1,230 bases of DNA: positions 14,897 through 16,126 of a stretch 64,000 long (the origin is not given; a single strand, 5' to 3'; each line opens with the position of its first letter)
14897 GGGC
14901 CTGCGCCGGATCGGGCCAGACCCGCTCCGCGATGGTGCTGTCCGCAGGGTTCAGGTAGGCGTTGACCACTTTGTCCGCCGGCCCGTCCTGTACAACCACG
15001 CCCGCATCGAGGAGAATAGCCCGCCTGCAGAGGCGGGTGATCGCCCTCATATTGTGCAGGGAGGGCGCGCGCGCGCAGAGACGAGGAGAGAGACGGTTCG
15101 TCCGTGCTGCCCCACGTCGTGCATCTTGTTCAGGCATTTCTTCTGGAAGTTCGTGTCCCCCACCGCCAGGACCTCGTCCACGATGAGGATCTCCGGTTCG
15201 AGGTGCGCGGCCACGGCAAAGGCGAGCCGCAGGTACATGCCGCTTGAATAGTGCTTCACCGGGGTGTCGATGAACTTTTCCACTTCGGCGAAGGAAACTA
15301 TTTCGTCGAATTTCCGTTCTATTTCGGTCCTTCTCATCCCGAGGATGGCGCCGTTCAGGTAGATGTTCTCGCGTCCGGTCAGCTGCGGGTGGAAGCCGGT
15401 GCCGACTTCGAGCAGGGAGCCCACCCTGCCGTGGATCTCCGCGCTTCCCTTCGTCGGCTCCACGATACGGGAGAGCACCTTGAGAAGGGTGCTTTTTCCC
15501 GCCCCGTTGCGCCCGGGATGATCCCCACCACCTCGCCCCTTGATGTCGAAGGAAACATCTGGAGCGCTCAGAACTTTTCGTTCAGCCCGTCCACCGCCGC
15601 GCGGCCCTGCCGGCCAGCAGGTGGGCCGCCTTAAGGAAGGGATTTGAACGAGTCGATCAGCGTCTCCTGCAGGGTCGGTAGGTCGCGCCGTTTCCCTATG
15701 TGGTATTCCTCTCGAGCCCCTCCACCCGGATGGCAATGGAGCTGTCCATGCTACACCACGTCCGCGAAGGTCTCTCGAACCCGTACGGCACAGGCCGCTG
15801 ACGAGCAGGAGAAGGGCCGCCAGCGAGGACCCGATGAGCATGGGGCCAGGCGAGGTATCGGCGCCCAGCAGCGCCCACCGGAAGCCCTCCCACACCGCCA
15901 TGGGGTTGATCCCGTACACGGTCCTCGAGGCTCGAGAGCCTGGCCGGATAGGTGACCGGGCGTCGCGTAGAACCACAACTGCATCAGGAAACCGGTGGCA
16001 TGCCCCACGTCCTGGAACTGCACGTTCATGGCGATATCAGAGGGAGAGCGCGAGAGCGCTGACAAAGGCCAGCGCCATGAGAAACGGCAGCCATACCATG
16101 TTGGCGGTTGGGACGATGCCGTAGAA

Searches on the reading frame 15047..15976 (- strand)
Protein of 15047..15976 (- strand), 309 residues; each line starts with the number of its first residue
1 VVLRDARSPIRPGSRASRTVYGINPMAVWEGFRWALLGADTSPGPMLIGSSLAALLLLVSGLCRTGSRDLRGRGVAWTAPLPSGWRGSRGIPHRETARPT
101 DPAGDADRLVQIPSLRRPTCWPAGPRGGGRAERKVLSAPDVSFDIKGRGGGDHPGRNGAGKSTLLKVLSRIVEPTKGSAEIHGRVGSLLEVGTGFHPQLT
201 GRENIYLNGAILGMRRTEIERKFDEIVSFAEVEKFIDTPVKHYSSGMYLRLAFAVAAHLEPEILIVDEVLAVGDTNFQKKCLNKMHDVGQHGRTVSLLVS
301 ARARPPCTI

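Call 13: search_protein_families(library=ncbifam, max_evalue=1e-12, proteins=[window:15047-15976:-])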
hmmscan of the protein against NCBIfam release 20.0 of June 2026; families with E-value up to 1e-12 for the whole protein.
window:15047-15976:- (309 aa): 11 families
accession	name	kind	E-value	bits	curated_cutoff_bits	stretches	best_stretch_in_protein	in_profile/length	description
NF010065.0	PRK13545.1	equivalog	6.1e-41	140.7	538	1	155-297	57-198/549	teichoic acids export protein ATP-binding subunit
NF050108.1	galactan_ABC_ATP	equivalog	1.6e-39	135.6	400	1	155-291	62-198/244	galactan export ABC transporter ATP-binding subunit Wzt/RfbE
NF010066.0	PRK13546.1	equivalog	2.4e-33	115.6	320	1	155-297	57-198/264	teichoic acids export ABC transporter ATP-binding subunit TagH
TIGR01188.1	drrA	subfamily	1.1e-19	70.8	312.45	1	155-297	26-179/302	daunorubicin resistance ABC transporter, ATP-binding protein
NF033858.1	ABC2_perm_RbbA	equivalog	1.6e-18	66.1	1050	0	140-268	284-423/909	ribosome-associated ATPase/putative transporter RbbA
TIGR01166.1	cbiO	subfamily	2.4e-15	56.5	211.8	0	210-295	95-180/190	cobalt ABC transporter, ATP-binding protein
TIGR03740.1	galliderm_ABC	subfamily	1e-13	51.5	309.75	1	155-270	33-152/223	lantibiotic protection ABC transporter ATP-binding subunit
NF010060.0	PRK13537.1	equivalog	3.2e-13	49.3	521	0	141-296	34-200/314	nodulation factor ABC transporter ATP-binding protein NodI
TIGR01288.1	nodI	equivalog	5.5e-13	48.6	424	0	140-297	22-190/303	nodulation factor ABC transporter ATP-binding protein NodI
TIGR02673.1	FtsE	equivalog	7.1e-13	48.7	264.85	0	199-297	94-192/214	cell division ATP-binding protein FtsE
NF010059.0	PRK13536.1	equivalog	8.1e-13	47.8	549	0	140-295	61-227/342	nodulation factor ABC transporter ATP-binding protein NodI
